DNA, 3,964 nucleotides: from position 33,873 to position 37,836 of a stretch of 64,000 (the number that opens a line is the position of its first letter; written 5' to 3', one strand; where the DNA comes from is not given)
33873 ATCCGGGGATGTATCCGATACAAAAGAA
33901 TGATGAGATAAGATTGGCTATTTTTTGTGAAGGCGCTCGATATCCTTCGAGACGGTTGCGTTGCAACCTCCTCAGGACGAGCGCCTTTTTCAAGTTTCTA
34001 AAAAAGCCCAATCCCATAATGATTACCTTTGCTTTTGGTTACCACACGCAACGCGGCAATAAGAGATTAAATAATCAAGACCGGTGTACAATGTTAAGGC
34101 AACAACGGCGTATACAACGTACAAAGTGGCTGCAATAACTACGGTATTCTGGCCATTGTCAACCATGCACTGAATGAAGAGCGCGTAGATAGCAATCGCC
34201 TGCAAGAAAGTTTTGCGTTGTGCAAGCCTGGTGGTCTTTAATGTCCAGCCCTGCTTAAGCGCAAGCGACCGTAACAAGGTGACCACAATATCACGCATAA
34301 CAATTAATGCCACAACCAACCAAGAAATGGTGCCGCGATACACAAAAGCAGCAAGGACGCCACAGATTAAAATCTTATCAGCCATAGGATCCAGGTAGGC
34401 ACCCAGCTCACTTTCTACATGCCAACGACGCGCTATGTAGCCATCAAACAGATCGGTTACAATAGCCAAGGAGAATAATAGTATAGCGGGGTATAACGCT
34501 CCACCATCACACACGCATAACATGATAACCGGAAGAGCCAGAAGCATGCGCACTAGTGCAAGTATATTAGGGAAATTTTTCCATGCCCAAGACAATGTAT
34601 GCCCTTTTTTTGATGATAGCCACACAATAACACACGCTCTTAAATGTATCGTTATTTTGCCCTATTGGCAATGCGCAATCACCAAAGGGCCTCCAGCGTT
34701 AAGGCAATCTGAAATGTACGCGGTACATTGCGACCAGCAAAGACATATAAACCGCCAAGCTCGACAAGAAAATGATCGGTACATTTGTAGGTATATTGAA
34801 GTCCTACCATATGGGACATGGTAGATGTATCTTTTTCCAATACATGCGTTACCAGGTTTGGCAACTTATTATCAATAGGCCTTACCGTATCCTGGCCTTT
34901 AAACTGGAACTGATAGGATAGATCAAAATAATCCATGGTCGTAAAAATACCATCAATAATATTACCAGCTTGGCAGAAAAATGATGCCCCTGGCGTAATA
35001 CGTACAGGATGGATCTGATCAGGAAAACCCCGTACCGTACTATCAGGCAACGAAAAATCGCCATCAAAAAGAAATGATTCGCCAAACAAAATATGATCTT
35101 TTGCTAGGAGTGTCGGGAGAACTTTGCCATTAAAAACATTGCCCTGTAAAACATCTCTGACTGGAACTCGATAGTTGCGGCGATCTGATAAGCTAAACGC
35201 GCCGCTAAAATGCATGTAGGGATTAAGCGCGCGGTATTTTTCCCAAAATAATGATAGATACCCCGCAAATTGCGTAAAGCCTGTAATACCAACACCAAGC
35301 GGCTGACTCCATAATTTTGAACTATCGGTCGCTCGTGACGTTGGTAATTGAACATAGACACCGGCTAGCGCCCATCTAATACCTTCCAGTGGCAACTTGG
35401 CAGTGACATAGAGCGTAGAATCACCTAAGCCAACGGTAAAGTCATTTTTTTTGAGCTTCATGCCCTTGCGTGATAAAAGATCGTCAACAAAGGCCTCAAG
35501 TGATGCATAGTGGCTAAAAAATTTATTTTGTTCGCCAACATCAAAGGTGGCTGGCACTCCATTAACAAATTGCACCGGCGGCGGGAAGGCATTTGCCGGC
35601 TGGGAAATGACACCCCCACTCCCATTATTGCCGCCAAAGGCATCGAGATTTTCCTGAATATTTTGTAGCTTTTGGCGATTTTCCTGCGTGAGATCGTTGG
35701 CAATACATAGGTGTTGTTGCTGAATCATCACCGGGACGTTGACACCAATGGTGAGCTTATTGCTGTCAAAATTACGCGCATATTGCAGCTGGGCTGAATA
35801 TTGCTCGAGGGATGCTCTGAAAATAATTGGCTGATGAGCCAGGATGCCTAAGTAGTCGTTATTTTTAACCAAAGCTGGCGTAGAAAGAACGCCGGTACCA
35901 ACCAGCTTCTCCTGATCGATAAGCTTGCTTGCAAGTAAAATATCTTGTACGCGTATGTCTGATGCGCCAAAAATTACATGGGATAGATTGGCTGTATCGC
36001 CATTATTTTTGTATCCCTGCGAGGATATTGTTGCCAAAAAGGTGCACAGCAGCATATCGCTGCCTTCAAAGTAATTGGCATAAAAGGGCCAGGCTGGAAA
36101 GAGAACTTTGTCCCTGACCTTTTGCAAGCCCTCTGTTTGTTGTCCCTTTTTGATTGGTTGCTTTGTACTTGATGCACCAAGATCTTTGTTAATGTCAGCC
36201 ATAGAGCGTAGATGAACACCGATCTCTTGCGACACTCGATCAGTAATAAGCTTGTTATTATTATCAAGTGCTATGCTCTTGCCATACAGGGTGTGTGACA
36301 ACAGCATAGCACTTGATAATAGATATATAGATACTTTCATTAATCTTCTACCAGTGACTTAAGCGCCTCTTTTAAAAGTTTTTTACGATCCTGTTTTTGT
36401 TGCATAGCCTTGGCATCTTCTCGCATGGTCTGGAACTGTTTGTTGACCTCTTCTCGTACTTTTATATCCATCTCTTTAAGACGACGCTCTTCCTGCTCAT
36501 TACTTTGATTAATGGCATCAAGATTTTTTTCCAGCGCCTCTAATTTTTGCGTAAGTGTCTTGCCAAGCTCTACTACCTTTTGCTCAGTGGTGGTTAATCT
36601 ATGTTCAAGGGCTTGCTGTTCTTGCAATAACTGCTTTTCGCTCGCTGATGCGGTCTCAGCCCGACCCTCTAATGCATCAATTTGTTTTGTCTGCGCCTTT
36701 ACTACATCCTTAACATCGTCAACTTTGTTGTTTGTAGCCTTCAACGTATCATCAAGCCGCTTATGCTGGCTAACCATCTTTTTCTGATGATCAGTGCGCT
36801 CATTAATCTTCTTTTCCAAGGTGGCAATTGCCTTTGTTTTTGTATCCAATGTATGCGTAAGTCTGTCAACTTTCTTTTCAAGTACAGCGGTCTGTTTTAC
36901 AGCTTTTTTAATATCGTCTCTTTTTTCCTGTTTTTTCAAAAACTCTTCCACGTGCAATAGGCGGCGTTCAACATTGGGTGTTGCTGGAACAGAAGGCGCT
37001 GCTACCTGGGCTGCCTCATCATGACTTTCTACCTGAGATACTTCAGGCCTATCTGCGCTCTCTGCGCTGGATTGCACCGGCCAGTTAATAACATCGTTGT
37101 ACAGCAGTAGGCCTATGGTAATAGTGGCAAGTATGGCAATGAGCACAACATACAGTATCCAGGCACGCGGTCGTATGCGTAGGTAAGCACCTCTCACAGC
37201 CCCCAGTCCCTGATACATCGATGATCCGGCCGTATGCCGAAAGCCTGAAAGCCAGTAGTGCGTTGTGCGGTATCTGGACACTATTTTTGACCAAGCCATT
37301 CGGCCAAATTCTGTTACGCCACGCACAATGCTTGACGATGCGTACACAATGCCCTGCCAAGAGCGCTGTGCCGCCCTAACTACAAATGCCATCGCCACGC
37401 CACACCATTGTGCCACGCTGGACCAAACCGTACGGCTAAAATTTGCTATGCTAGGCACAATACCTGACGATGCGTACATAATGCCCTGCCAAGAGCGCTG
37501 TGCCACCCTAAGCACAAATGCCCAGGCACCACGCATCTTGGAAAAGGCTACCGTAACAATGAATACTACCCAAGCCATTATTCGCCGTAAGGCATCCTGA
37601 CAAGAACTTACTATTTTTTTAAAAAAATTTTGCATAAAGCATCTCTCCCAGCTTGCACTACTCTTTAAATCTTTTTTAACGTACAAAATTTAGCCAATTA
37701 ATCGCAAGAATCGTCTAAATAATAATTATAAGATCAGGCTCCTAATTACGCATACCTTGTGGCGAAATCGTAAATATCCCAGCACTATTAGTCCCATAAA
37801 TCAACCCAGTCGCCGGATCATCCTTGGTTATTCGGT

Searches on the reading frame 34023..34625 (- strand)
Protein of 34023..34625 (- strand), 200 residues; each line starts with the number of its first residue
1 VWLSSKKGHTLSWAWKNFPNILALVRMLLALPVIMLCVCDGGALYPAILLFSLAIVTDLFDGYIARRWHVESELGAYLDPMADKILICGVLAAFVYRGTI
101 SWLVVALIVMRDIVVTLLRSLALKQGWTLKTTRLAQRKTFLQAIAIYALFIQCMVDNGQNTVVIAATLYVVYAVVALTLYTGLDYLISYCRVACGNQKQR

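Call 8: search_protein_families(library=pfam, proteins=[window:34023-34625:-], max_evalue=0.001)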
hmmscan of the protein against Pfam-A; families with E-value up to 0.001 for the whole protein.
window:34023-34625:- (200 aa): 1 family
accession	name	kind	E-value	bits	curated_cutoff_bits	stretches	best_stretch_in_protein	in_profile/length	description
PF01066.26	CDP-OH_P_transf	-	1.4e-34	120.1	22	1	17-167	2-146/152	CDP-alcohol phosphatidyltransferase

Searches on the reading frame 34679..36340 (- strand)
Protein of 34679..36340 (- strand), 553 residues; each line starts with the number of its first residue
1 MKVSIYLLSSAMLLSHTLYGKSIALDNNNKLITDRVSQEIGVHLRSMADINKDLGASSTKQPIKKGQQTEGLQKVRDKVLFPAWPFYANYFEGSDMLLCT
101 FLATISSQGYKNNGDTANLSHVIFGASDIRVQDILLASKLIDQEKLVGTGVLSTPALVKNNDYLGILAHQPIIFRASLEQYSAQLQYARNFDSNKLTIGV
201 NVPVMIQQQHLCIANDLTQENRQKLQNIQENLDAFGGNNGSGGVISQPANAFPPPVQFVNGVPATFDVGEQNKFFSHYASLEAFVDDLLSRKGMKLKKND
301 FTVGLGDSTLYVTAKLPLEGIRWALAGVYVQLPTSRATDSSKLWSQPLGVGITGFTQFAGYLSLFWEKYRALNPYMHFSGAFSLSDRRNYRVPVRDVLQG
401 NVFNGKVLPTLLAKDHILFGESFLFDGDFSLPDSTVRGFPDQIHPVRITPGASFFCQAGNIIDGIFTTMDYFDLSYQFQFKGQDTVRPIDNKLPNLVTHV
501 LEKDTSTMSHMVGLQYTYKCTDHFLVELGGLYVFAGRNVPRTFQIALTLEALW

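Call 8: search_protein_families(library=pfam, proteins=[window:34679-36340:-], max_evalue=0.001)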
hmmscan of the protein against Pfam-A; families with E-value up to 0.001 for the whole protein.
window:34679-36340:- (553 aa): 0 families

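Call 48: search_solved_structures(query=window:34679-36340:-, max_evalue=10)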
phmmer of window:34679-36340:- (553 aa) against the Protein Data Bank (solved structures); distinct sequences matched with E-value up to 10: 0.

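Call 49: search_protein_families(library=pfam, proteins=[window:34679-36340:-], max_evalue=10)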
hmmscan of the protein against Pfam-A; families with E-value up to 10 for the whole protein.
window:34679-36340:- (553 aa): 0 families

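Call 50: find_homologous_proteins(query=window:34679-36340:-, max_evalue=0.001)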
Query window:34679-36340:- (553 aa): 3 proteins with E <= 0.001 among 8000 candidates.
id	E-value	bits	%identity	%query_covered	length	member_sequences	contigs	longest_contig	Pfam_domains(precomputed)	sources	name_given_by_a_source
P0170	0.0e+0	1263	100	100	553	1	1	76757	-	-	-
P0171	1.7e-79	286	35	95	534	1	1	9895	-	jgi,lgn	-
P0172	7.9e-47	178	28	98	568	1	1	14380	-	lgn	-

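Call 53: search_solved_structures(query=A4, max_evalue=10, show_alignments=2)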
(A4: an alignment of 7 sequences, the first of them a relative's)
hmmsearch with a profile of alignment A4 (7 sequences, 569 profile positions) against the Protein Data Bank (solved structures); distinct sequences matched with E-value up to 10: 28.
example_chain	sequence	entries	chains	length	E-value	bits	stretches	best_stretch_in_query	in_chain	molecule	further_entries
1ohh_H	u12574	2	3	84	0.34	12.8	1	64-118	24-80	ATPase inhibitor, mitochondrial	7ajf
9d2f_D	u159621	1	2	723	0.44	12.4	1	59-134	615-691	Adenylate kinase 7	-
1gmj_A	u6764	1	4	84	0.51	12.2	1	64-118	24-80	ATPASE INHIBITOR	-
9vpb_AJ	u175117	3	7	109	0.69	11.8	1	64-118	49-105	ATPase inhibitor, mitochondrial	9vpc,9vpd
6j5i_J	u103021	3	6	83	0.92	11.4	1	64-118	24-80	ATPase inhibitor, mitochondrial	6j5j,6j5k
8h9e_J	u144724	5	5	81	0.93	11.4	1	64-116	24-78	ATPase inhibitor, mitochondrial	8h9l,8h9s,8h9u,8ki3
8xku_F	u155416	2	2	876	1.2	11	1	32-116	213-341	Probable inactive ATP-dependent zinc metalloprotease FTSHI 2, chloroplastic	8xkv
5nf8_A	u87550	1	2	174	1.3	10.9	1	40-107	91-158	Respiratory supercomplex factor 1, mitochondrial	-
8zjz_A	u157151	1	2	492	1.8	10.4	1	34-87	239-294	Butyrophilin subfamily 2 member A1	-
8za9_E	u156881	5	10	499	1.8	10.4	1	34-87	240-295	Butyrophilin subfamily 2 member A1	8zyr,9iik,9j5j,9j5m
9bxu_J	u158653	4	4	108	1.8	10.4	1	64-118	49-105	ATPase inhibitor, mitochondrial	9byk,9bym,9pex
9jq6_E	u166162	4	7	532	2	10.3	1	35-87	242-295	Butyrophilin subfamily 2 member A1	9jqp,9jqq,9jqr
8zk1_A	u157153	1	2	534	2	10.3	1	35-87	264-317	Butyrophilin subfamily 2 member A1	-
8zhr_B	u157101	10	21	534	2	10.3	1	35-87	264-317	Butyrophilin subfamily 2 member A1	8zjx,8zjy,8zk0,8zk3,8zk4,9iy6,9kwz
9itj_U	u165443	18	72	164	2.1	10.2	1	49-128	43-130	ATP synthase subunit b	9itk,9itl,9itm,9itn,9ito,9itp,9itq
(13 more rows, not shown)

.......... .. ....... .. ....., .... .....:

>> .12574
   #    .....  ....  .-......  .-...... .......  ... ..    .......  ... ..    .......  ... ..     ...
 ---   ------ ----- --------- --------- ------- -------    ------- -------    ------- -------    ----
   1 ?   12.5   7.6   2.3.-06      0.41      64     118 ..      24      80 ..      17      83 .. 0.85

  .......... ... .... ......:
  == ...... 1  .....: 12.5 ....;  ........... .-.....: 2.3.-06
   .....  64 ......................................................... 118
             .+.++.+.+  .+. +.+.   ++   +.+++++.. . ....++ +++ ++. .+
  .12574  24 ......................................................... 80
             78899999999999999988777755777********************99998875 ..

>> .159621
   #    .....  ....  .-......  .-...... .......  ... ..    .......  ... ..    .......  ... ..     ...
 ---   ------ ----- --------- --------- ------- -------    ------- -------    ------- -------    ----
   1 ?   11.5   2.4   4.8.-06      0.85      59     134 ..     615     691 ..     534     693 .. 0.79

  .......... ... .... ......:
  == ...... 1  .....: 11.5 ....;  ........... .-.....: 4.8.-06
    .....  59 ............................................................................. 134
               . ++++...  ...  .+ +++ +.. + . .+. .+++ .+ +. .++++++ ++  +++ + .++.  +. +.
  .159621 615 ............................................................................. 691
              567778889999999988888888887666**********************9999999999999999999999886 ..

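Call 55: find_encoding_contigs(protein=P0171, flank=10000, max_places=3)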
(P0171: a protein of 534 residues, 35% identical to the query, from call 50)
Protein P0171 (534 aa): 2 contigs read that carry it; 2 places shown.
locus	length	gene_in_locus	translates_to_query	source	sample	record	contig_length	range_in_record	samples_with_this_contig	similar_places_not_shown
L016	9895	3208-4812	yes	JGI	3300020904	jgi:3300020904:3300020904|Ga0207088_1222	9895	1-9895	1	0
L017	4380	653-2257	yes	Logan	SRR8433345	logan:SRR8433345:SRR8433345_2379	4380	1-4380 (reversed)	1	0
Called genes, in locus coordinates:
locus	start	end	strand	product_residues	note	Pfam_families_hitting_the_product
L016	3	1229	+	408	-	?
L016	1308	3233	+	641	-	PF01442:Apolipoprotein (faint), PF04513:Baculo_PEP_C (faint), PF28217:FAM81B (faint)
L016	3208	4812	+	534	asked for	-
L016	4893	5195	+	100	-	-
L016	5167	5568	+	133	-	PF05168:HEPN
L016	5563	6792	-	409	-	PF13173:AAA_14, PF13635:DUF4143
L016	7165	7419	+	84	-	PF04255:DUF433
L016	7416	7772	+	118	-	PF18480:DUF5615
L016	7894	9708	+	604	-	PF12799:LRR_4 (faint), PF23598:LRR_14, PF13855:LRR_8 (weak)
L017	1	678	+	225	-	?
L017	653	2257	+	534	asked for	-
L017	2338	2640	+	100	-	-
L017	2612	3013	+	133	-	PF05168:HEPN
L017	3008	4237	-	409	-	PF13173:AAA_14, PF13635:DUF4143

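Call 56: find_encoding_contigs(protein=P0172, flank=10000, max_places=3)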
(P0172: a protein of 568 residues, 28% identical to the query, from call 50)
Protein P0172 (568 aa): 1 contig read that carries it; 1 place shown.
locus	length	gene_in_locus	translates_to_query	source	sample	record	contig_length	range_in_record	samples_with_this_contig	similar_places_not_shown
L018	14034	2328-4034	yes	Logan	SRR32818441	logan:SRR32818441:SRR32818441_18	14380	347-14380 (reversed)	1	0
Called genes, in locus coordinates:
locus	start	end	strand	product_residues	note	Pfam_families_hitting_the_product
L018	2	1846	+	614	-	?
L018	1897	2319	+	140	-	-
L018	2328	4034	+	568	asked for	-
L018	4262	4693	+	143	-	PF01066:CDP-OH_P_transf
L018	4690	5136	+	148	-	PF04608:PgpA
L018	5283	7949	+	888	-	PF00521:DNA_topoisoIV, PF03989:DNA_gyraseA_C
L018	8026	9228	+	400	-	PF17782:WHD_DprA (faint), PF02481:DNA_processg_A, PF18306:LDcluster4 (weak)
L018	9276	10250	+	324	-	-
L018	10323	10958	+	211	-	PF02545:Maf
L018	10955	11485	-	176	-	-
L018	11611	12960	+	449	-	-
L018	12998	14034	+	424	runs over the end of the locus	-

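Call 73: find_related_loci(query=A6, collection=metagenome_contigs, flank=10000)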
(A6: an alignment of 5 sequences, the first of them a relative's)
Query A6 (553 aa) in metagenome_contigs; peptide patterns used: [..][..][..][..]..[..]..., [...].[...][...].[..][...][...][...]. (x = any residue, [..] = any of these).
179 stretches matched a pattern; 18 encode a relative of the query (tblastn E <= 1e-3); 18 distinct loci.
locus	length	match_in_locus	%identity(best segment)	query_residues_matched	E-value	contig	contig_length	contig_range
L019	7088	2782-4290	35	26-551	8e-97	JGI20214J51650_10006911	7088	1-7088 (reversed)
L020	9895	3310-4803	35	26-551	1e-88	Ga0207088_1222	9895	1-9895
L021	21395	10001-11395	30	81-549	2e-67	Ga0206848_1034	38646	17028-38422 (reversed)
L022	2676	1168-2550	31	72-550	3e-65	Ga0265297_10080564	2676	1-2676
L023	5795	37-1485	28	23-545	2e-55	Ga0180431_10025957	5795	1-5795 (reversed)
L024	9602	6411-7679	27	82-550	8e-46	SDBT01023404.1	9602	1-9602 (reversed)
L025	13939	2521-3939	30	82-548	3e-47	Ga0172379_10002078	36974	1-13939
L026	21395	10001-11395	24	50-545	5e-43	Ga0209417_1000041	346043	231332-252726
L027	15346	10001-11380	26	61-549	3e-42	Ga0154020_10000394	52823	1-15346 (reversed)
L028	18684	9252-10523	27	82-550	1e-39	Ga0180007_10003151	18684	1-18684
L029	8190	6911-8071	27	12-393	6e-38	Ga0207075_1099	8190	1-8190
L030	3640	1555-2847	25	82-545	2e-37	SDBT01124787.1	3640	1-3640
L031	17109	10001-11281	24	74-549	1e-36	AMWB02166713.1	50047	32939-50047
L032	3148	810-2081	24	74-549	2e-34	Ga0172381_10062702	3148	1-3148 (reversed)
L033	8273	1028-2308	24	74-549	1e-33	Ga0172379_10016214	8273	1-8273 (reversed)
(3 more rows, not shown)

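Call 88: search_solved_structures(query=A8, max_evalue=10, show_alignments=2)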
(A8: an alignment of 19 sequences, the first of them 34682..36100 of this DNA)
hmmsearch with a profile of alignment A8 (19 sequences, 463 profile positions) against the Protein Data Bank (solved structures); distinct sequences matched with E-value up to 10: 2.
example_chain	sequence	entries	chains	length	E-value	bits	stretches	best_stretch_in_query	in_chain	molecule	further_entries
7e33_R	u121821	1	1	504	0.58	12.1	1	74-139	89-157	Soluble cytochrome b562,5-hydroxytryptamine receptor 1E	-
2b81_A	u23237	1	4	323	0.91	11.4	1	122-150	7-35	Luciferase-like monooxygenase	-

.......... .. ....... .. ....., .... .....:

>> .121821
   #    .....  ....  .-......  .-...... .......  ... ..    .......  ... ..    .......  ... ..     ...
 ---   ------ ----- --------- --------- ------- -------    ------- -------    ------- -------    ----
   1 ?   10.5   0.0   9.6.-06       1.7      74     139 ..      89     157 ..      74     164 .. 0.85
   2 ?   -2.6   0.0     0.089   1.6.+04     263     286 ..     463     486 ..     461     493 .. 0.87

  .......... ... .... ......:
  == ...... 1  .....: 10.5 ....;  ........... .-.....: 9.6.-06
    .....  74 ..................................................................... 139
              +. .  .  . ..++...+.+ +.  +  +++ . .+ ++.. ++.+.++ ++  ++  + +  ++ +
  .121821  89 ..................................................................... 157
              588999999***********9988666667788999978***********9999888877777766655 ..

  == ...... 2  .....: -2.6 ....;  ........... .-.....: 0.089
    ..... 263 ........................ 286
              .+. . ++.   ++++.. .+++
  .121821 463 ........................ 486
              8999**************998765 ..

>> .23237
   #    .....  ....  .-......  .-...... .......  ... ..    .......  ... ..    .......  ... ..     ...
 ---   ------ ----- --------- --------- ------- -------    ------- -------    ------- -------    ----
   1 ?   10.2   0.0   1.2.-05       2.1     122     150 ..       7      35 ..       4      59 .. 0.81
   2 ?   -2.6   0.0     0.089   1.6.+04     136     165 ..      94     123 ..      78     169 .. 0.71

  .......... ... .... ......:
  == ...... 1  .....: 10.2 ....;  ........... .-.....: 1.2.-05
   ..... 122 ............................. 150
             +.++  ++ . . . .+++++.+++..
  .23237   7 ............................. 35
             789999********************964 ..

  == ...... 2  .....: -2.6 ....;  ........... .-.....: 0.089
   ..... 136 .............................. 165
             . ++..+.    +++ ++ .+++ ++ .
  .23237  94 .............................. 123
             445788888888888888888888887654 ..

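Call 89: search_protein_families(library=pfam, alignment_id=A8, max_evalue=1)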
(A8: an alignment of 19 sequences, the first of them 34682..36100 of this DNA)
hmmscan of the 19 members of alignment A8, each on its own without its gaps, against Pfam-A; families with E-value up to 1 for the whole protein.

A. member 1, window:34682-36100:- (473 aa): 0 families

B. families by the number of members that match (of 19 scanned): 2 families
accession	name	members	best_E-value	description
PF00618.25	RasGEF_N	1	0.14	RasGEF N-terminal motif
PF10793.14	Gloverin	1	0.18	Gloverin-like protein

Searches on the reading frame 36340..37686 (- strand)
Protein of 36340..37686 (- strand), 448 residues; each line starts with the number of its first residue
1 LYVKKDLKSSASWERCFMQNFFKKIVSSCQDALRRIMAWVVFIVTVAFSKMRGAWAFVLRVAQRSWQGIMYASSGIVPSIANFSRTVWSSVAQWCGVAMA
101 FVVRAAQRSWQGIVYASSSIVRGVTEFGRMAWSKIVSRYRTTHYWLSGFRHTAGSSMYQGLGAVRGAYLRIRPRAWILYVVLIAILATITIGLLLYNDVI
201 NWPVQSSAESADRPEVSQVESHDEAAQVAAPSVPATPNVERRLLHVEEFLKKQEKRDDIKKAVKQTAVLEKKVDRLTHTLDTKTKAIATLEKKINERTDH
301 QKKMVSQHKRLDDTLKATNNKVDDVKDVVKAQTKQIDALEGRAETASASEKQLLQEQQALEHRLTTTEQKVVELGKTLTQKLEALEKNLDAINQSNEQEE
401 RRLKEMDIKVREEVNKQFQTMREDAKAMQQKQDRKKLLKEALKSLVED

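Call 8: search_protein_families(library=pfam, proteins=[window:36340-37686:-], max_evalue=0.001)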
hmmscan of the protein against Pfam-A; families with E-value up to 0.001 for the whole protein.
window:36340-37686:- (448 aa): 0 families

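Call 49: search_protein_families(library=pfam, proteins=[window:36340-37686:-], max_evalue=10)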
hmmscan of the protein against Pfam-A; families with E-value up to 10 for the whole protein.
window:36340-37686:- (448 aa): 10 families
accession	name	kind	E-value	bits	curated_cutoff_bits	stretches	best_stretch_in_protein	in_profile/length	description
PF25443.1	ANG-1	-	0.062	13.9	28.5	2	264-318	46-100/105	ANG-1-like domain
PF19220.6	Rod_CreS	-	0.12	11.8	100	2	257-329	51-120/359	Crescentin, rod domain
PF23991.1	DUF7310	-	0.13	13.2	40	3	350-405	25-76/83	Coiled-coil region of unknown function (DUF7310)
PF07889.17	DUF1664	-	0.84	10.1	34.6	1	263-341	43-122/124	Protein of unknown function (DUF1664)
PF06419.17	COG6_N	-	1.1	9.8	27.4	2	359-433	19-92/114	Conserved oligomeric complex COG6, N-terminal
PF17072.10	Spike_torovirin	-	1.1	7.5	35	2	358-422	894-947/1272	Torovirinae spike glycoprotein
PF14073.11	Cep57_CLD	-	1.2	9.5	28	1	246-315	100-171/178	Centrosome localisation domain of Cep57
PF08702.15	Fib_alpha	-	3.2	8.4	29.9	1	255-344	36-126/143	Fibrinogen alpha/beta chain family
PF22788.2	COP9_hel_rpt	-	3.8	7.4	27.2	1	233-311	51-128/232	COP9 signalosome complex subunit 3, N-terminal helical repeats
PF13094.11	CENP-Q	-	8.1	7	28.5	1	256-329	35-105/162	CENP-Q, a CENPA-CAD centromere complex subunit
